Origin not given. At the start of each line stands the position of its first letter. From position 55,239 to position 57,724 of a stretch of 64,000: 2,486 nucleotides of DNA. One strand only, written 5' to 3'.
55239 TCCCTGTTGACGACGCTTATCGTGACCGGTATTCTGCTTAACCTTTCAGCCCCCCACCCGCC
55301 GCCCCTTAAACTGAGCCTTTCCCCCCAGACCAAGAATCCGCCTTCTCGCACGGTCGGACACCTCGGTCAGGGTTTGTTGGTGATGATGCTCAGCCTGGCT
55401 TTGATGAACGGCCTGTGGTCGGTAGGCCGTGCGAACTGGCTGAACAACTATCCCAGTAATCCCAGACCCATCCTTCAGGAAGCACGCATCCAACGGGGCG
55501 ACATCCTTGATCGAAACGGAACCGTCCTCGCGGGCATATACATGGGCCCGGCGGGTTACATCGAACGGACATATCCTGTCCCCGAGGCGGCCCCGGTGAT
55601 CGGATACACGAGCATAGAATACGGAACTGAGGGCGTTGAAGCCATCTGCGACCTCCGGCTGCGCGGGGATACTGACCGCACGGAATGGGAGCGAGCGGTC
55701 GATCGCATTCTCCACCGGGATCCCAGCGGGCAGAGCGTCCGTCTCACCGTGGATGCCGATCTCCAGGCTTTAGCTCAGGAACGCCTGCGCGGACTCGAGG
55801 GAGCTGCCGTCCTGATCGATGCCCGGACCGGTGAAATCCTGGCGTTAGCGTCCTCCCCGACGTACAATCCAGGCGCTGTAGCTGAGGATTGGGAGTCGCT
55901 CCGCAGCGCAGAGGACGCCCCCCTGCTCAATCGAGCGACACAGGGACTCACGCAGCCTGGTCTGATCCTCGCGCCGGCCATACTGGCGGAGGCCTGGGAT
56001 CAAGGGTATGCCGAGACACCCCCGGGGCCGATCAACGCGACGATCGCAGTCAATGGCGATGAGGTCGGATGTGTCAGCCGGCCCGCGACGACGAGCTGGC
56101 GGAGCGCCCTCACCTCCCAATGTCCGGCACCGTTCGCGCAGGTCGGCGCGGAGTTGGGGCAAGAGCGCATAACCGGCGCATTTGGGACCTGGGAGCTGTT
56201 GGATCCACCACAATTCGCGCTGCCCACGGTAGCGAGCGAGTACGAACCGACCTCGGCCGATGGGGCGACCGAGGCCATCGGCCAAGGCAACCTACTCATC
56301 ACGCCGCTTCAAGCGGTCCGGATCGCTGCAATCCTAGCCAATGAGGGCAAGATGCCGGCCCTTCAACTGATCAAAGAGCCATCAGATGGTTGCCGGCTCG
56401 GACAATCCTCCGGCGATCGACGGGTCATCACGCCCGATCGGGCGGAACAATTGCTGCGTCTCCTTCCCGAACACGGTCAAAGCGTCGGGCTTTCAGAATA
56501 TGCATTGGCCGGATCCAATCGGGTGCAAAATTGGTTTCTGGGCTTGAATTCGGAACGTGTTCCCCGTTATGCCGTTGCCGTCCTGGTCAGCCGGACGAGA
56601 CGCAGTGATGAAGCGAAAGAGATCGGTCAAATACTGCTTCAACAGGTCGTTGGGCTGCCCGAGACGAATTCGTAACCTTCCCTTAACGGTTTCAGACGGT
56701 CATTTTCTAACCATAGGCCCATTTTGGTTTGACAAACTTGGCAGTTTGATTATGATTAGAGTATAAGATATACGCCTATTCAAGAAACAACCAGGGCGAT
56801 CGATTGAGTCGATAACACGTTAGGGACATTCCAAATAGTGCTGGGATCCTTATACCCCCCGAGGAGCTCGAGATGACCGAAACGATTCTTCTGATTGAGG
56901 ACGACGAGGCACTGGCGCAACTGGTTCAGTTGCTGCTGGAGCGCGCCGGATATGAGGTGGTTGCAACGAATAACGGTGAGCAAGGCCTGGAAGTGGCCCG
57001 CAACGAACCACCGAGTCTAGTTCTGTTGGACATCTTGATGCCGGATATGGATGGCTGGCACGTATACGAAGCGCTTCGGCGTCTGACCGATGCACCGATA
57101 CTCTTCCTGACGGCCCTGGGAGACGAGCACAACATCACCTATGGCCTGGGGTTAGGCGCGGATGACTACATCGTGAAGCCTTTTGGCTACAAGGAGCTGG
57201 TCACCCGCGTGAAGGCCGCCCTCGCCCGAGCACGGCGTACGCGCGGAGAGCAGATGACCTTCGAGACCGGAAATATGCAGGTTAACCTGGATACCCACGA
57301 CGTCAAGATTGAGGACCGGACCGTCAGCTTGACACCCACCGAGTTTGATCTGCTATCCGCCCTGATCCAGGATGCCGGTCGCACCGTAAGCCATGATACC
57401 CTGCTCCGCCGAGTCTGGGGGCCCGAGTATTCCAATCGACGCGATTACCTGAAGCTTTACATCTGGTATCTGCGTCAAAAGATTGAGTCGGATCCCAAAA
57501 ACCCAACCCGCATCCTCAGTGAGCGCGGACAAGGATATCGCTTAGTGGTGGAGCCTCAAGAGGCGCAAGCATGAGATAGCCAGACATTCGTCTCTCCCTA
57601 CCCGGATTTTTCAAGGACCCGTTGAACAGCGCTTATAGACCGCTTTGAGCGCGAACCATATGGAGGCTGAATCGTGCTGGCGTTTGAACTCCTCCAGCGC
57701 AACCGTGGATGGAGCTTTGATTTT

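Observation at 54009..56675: SEDS (FtsW/RodA) polymerase fused to a class-B PBP-like domain whose transpeptidase SxxK motif is replaced by LILA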

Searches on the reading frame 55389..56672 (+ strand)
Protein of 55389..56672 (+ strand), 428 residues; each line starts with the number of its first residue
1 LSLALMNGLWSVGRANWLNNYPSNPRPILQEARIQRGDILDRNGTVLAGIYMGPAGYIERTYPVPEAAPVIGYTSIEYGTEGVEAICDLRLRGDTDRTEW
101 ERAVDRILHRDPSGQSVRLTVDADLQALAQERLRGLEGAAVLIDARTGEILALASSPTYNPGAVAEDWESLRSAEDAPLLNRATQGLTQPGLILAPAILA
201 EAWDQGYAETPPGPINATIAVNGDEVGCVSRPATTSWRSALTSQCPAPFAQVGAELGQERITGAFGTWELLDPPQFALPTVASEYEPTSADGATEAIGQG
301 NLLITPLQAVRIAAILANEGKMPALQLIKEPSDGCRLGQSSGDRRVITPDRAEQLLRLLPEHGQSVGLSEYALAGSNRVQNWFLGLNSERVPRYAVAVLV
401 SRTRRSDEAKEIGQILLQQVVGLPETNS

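Call 6: search_solved_structures(query=window:55434-56672:+, max_evalue=0.001, show_alignments=5)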
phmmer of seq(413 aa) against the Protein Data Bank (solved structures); distinct sequences matched with E-value up to 0.001: 81 (the best 60 are shown).
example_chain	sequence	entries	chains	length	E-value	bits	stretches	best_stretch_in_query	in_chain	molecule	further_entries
4mnr_A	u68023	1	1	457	7.5e-29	103.9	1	3-261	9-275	Peptidoglycan glycosyltransferase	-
4ra7_A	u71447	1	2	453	5.8e-26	94.3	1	5-248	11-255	Peptidoglycan glycosyltransferase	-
4jbf_A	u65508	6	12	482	7e-26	94.1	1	5-248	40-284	Peptidoglycan glycosyltransferase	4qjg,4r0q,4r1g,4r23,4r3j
4n1x_A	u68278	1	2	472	2.4e-25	92.3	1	7-248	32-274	Peptidoglycan glycosyltransferase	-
3lo7_A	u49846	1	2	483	4e-24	88.3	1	7-345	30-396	Penicillin-binding protein A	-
3un7_A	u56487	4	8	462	6.3e-24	87.6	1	7-344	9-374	Penicillin-binding protein A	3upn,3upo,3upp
8zpc_A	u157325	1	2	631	4.1e-18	68.5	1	93-182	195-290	Peptidoglycan D,D-transpeptidase MrdA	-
7zg8_AAA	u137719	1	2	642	4.3e-18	68.4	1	93-182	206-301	Peptidoglycan D,D-transpeptidase MrdA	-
7kis_A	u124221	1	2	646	1.6e-16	63.3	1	56-193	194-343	Peptidoglycan D,D-transpeptidase MrdA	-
6tii_AAA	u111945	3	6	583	2e-15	59.6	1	62-191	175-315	Peptidoglycan D,D-transpeptidase MrdA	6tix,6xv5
6c84_A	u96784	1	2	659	3.1e-15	59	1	63-321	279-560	Penicillin-binding protein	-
6g0k_A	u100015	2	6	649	3.6e-15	58.8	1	63-321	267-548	Low affinity penicillin-binding protein 5 (PBP5)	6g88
8gpw_A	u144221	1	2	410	4.3e-15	58.5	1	20-322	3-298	Peptidoglycan D,D-transpeptidase FtsI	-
8f3o_A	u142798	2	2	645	6.7e-15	57.9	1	63-336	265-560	Penicillin binding protein 5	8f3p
5e31_A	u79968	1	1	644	6.8e-15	57.9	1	64-321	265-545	Penicillin binding protein 2 prime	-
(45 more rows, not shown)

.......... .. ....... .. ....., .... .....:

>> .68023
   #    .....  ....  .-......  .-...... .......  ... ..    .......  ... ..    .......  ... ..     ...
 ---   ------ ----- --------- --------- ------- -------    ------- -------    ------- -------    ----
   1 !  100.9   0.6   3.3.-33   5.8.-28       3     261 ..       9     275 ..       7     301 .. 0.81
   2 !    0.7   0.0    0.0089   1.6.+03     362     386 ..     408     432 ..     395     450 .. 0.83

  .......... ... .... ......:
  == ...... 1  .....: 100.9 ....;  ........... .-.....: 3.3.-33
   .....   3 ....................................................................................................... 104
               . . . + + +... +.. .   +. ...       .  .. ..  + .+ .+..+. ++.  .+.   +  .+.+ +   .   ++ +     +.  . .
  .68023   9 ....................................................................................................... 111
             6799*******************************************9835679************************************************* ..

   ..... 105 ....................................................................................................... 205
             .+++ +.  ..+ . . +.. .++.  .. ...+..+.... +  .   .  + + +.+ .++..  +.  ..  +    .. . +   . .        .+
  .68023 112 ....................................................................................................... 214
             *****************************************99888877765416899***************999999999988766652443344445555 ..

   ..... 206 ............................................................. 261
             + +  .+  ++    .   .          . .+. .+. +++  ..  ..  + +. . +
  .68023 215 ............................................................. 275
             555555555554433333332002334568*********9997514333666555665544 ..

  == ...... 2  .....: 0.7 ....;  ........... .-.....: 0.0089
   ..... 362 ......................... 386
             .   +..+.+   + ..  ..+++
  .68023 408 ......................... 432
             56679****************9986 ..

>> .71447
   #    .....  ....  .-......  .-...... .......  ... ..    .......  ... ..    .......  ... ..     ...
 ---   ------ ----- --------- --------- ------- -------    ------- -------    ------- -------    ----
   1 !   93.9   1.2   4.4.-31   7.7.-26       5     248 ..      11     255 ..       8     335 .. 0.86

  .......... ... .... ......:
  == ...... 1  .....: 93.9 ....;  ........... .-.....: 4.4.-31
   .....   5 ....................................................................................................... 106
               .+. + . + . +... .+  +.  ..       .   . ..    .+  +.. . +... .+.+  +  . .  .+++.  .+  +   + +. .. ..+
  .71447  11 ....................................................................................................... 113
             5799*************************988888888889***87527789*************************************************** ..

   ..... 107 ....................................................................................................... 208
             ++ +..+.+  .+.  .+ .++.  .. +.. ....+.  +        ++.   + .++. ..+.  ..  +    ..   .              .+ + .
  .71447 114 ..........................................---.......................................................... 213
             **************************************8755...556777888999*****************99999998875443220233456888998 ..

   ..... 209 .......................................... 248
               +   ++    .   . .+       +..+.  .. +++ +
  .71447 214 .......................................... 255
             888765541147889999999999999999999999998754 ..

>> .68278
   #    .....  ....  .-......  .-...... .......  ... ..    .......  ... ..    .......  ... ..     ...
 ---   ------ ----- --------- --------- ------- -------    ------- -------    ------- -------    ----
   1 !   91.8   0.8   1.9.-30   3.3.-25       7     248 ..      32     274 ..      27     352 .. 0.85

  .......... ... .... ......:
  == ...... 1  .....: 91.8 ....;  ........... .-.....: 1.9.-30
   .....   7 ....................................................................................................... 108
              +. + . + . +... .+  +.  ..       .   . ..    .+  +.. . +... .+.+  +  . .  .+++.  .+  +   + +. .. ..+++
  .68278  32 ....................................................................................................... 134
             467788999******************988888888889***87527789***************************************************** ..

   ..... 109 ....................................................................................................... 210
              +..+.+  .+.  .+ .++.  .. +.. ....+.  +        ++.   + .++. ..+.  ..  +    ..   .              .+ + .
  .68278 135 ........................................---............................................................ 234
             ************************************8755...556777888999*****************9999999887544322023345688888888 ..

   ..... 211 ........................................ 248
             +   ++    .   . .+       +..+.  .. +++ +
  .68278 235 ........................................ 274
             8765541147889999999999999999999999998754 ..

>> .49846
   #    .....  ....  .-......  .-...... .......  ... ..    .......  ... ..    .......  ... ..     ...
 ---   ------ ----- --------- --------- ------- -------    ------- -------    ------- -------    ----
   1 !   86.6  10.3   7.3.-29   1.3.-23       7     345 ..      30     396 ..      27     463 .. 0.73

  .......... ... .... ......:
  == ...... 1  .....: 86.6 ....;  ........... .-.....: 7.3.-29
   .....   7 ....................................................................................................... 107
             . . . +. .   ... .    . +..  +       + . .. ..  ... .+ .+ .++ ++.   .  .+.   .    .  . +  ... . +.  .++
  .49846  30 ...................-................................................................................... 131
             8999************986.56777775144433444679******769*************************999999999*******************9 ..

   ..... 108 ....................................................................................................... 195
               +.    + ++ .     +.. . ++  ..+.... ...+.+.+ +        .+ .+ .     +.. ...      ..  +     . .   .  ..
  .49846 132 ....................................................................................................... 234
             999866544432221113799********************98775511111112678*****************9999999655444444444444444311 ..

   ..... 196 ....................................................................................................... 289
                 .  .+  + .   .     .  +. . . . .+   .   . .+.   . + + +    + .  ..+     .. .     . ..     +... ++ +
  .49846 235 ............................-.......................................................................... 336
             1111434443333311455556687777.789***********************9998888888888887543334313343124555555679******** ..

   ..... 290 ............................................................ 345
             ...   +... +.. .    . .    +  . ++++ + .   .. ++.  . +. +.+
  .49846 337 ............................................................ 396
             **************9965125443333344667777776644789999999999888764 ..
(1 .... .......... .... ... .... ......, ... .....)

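Call 23: search_protein_representatives(protein=window:55389-56672:+)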
Query: 428 residues. Proteins with E-value up to 0.001 (for the whole library): 10722; up to 1e-10: 3015; up to 1e-30: 413. The best 150 are listed.
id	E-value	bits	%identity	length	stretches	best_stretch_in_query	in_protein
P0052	1.9e-119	415.5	48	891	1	1-422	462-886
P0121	1.9e-107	375.9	46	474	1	2-415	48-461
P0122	6.3e-100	351.2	45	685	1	3-422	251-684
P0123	1.9e-92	326.5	47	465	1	3-380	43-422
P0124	3.7e-83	295.9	42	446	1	1-419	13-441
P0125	1.8e-81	290.3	43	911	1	3-419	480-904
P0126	1.8e-78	280.5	42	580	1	7-418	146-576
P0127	5.1e-77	275.7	44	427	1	22-417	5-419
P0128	1.7e-76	274.0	41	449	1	3-417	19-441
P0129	3.6e-67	243.3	40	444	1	2-420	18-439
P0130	2.8e-64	233.7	40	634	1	2-415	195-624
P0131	6.3e-63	229.3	40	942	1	3-415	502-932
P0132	9.9e-63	228.6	36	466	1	4-423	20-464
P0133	5.6e-62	226.1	40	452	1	2-415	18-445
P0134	1.5e-61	224.7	38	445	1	1-401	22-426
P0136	1.3e-60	221.7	35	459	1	2-414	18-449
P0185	3.4e-49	184.1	39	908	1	3-369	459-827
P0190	2.9e-48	181.0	40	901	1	2-330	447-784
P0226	7.0e-44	166.5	40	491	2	4-257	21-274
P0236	7.9e-43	163.1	37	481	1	6-331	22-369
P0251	5.7e-42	160.3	38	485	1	6-357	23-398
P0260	1.8e-41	158.6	38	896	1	2-359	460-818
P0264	3.6e-41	157.6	37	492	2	7-257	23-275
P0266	4.5e-41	157.3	34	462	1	20-404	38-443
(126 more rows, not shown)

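Call 28: find_encoding_contigs(protein=P0121, flank=6000, max_places=2)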
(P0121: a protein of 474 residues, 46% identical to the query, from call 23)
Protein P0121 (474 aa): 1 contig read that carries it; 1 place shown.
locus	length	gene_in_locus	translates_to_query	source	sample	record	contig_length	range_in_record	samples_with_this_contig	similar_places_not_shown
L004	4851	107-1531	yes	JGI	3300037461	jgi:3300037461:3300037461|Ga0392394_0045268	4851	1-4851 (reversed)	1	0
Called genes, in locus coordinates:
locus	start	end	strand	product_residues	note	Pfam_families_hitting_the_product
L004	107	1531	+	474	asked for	PF21922:PBP_dimer_2, PF00905:Transpeptidase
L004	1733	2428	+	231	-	PF00072:Response_reg, PF00486:Trans_reg_C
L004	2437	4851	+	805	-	?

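Call 30: find_encoding_contigs(protein=P0128, flank=8000, max_places=2)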
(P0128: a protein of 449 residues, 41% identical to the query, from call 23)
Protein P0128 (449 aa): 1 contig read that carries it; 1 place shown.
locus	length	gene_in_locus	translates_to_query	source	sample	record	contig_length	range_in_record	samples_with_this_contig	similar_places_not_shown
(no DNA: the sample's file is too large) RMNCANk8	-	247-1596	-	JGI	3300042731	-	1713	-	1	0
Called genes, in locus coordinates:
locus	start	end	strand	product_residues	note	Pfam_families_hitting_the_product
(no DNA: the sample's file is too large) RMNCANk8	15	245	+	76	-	PF01098:FTSW_RODA_SPOVE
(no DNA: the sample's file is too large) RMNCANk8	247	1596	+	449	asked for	PF21922:PBP_dimer_2, PF00905:Transpeptidase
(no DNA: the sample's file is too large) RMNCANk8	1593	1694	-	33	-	-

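Call 31: find_encoding_contigs(protein=P0136, flank=8000, max_places=2)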
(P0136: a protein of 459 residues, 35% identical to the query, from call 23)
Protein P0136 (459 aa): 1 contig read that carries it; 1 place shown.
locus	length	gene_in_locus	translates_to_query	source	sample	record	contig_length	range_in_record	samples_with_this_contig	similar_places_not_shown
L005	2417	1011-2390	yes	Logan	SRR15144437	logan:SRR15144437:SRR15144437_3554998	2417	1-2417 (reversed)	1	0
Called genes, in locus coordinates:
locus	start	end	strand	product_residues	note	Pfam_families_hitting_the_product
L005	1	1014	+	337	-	?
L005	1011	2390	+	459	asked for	PF03717:PBP_dimer (faint), PF21922:PBP_dimer_2, PF00905:Transpeptidase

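Call 38: find_related_loci(query=A2, collection=genome_contigs, flank=10000)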
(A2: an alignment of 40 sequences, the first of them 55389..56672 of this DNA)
Query A2 (428 aa) in genome_contigs; peptide patterns used: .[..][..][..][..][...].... (x = any residue, [..] = any of these).
270 stretches matched a pattern; 247 encode a relative of the query (tblastn E <= 1e-3); the best 80 are kept; 80 distinct loci.
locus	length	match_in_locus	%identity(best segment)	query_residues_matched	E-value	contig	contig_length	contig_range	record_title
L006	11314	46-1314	46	3-418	2e-103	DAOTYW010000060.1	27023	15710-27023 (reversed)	MAG TPA_asm: Anaerolineae bacterium isolate H33_435 k95_1090292, whole genome shotgun sequence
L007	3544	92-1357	44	8-422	9e-100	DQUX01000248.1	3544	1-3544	MAG TPA_asm: Anaerolineales bacterium isolate SZUA-1492 k95_101388, whole genome shotgun sequence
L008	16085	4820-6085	47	8-422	3e-97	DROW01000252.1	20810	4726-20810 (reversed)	MAG TPA_asm: Chloroflexi bacterium isolate HyVt-544 HyVt-544_k145_910327, whole genome shotgun sequence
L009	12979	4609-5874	46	8-422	3e-95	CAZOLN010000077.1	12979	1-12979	MAG TPA_asm: uncultured Anaerolineales bacterium isolate binchicken_co6_399 genome assembly, contig: NODE_5569_length_12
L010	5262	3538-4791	44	8-418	3e-95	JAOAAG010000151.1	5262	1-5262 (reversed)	MAG: Anaerolineae bacterium isolate SKW140 k141_1508398, whole genome shotgun sequence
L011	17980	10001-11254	43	8-418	5e-94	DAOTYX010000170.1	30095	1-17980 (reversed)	MAG TPA_asm: Anaerolineae bacterium isolate H33_443 k95_431202, whole genome shotgun sequence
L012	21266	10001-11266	46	8-422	2e-94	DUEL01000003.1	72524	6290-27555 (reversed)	MAG TPA_asm: Thermoflexia bacterium isolate J88 Contig3, whole genome shotgun sequence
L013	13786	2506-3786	44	8-420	7e-94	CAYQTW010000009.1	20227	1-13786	MAG TPA_asm: uncultured Anaerolineales bacterium isolate binchicken_co355_303 genome assembly, contig: NODE_1251_length_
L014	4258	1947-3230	43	3-418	1e-92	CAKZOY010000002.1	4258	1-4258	MAG TPA_asm: uncultured Chloroflexi bacterium isolate SRR5214706_bin.33_CONCOCT_v1.1_MAG genome assembly, contig: ERZ174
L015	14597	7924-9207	43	1-419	1e-92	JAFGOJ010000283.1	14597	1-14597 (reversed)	MAG: Anaerolineae bacterium isolate Zod_Metabat.614 k87_4553828, whole genome shotgun sequence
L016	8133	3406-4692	43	8-418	3e-92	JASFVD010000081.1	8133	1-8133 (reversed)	MAG: Anaerolineae bacterium isolate D1105M20metaG_Bin_119 D1105M20metaG_FD_scaffold_2758_c1, whole genome shotgun sequen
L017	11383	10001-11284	44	8-421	3e-91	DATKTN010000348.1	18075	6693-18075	MAG TPA_asm: Anaerolineae bacterium isolate SMAG_U14082 k141_1583276, whole genome shotgun sequence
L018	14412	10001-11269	42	3-424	5e-91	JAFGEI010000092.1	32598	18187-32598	MAG: Anaerolineae bacterium isolate Zod_Metabat.1220 k87_4220447, whole genome shotgun sequence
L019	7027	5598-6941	43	1-419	9e-90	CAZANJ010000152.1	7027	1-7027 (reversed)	MAG TPA_asm: uncultured Anaerolineales bacterium isolate binchicken_co8_337 genome assembly, contig: NODE_21286_length_7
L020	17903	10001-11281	44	8-420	9e-90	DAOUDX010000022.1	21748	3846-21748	MAG TPA_asm: Anaerolineae bacterium isolate N2_102 k133_1021412, whole genome shotgun sequence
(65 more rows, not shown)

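Call 41: list_cluster_members(proteins=[P0185, P0190, P0260, P0236, P0251, P0264, P0226, P0266])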
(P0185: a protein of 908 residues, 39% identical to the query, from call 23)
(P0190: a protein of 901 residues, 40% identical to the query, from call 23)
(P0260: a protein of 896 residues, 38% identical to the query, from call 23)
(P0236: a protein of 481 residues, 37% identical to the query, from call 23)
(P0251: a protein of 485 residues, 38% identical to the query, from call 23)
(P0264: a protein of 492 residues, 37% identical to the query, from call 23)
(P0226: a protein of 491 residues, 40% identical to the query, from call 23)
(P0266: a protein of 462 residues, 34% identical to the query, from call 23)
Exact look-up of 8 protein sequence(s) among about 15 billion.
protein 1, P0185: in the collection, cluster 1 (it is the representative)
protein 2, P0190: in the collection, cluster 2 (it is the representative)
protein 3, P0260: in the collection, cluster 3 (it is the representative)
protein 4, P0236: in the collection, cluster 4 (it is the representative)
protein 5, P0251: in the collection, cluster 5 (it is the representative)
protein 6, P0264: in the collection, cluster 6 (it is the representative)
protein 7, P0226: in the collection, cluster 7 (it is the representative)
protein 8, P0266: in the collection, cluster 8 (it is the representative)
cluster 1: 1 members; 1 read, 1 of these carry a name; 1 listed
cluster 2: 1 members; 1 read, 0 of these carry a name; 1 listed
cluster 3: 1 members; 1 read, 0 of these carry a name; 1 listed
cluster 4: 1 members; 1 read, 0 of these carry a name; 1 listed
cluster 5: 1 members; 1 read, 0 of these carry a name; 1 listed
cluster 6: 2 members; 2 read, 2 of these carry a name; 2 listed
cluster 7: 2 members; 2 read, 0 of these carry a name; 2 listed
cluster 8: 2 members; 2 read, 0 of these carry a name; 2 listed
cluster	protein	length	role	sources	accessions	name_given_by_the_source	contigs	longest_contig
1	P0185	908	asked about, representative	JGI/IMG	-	cell division protein FtsI/penicillin-binding protein 2/cell division protein FtsW (lipid ...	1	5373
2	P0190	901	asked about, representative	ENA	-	-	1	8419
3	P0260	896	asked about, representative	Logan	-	-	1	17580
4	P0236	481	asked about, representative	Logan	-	-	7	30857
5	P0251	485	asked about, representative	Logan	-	-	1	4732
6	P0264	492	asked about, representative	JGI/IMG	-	penicillin-binding protein A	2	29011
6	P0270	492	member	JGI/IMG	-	peptidoglycan glycosyltransferase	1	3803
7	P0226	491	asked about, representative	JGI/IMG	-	-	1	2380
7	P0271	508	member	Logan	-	-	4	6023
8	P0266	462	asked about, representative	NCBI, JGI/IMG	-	-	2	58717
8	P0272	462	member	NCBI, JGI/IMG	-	-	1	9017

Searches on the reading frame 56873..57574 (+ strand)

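Call 20: search_protein_families(library=pfam, proteins=[window:56873-57574:+], max_evalue=0.001)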
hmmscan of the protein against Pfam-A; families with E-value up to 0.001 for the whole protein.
window:56873-57574:+ (233 aa): 2 families
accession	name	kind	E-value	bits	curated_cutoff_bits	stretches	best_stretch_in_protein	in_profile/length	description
PF00072.30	Response_reg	-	3.7e-27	95.1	30.2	1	5-114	1-111/111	Response regulator receiver domain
PF00486.34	Trans_reg_C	-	4.4e-22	78.4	26.2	1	149-224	2-77/77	Transcriptional regulatory protein, C terminal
